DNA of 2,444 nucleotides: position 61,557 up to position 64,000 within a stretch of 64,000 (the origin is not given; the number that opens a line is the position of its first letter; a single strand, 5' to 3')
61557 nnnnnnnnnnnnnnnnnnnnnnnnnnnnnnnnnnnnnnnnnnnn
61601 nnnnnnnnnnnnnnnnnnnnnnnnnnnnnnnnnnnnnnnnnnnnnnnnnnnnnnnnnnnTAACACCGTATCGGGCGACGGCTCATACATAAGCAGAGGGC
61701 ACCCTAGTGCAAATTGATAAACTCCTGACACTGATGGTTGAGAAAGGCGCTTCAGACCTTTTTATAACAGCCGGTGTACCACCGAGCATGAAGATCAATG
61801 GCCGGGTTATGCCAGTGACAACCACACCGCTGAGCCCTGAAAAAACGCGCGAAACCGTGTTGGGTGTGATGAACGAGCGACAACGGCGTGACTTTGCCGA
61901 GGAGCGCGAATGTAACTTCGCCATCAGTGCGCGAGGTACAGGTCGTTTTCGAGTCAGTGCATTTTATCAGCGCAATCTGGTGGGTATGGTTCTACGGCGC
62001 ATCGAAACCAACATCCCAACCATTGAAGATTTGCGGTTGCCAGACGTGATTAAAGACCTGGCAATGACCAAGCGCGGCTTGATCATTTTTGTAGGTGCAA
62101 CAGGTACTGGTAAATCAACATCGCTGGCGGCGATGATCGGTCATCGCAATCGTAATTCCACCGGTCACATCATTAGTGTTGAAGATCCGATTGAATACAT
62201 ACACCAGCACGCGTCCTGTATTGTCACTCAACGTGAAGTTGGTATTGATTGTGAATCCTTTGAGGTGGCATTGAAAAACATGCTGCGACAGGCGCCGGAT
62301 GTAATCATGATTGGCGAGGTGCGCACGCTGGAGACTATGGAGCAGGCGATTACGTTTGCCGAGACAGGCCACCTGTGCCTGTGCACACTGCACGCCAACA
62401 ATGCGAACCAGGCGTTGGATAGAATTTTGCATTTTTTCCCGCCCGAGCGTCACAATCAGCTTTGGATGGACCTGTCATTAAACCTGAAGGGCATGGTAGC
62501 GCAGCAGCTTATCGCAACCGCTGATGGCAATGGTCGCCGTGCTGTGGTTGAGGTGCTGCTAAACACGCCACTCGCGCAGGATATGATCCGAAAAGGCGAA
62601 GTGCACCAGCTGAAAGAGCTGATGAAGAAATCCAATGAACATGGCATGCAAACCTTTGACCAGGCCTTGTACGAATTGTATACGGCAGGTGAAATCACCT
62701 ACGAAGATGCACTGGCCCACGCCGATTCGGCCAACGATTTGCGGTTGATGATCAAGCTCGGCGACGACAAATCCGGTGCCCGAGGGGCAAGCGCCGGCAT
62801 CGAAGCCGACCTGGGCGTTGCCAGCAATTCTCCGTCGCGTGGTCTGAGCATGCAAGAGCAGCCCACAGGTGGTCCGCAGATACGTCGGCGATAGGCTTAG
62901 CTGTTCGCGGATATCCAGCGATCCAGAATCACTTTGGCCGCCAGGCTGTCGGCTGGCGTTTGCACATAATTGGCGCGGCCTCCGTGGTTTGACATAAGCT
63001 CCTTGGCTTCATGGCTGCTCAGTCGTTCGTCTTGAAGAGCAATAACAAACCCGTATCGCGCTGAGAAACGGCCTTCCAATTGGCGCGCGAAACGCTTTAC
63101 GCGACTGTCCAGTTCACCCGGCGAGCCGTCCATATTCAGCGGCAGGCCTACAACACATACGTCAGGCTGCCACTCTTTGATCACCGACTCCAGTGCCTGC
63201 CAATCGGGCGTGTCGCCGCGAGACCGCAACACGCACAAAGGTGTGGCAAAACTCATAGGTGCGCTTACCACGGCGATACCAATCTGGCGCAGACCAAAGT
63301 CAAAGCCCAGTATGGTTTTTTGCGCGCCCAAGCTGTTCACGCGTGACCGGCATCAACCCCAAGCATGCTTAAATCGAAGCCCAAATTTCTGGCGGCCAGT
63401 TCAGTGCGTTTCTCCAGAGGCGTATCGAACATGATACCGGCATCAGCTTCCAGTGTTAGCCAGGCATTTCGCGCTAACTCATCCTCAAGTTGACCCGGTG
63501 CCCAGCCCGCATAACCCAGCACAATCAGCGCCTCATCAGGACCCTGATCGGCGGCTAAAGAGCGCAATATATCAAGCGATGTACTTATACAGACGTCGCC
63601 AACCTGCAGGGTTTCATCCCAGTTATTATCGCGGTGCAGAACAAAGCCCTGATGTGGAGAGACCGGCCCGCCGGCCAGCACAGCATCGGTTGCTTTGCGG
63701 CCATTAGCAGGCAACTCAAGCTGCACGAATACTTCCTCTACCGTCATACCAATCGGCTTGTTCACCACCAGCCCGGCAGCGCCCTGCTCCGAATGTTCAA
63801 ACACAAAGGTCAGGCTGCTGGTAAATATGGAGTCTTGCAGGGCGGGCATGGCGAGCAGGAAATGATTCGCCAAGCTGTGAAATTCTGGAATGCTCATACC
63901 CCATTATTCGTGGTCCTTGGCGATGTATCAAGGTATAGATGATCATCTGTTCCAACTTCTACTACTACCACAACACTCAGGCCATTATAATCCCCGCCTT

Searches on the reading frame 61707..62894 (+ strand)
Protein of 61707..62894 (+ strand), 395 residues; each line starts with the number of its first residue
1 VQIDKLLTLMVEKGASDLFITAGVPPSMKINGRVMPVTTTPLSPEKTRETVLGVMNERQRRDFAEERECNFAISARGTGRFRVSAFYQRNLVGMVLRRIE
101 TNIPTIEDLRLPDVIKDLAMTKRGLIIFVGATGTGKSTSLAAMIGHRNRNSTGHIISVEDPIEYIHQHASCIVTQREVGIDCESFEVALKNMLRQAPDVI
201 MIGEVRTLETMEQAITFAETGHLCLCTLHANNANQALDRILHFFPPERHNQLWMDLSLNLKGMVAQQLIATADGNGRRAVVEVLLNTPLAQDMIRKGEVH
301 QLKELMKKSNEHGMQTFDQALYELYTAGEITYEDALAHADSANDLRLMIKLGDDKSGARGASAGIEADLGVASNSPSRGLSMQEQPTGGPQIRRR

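Call 29: search_protein_families(library=pfam, proteins=[window:61707-62894:+], max_evalue=0.01)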
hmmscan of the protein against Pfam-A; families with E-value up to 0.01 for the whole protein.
window:61707-62894:+ (395 aa): 5 families
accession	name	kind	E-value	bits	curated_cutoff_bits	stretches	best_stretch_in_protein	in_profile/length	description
PF00437.27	T2SSE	-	2.1e-41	142.2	24.9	1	3-271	12-280/370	Type II/IV secretion system protein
PF12775.13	AAA_7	-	0.0048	16.9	25.8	0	102-148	13-58/181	P-loop containing dynein motor region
PF13604.12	AAA_30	-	0.0053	16.9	27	0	114-189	9-77/191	AAA domain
PF00005.33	ABC_tran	-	0.0054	17.8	25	0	122-164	10-51/137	ABC transporter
PF13401.12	AAA_22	-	0.0061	17.3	27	0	122-152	4-33/130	AAA domain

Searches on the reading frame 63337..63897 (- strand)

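Call 29: search_protein_families(library=pfam, proteins=[window:63337-63897:-], max_evalue=0.01)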
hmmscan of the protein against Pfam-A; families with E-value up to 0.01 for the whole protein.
window:63337-63897:- (186 aa): 1 family
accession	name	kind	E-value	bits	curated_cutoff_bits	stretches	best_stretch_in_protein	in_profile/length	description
PF02622.21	DUF179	-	2.4e-43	148.3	27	1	18-173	1-157/157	AlgH-like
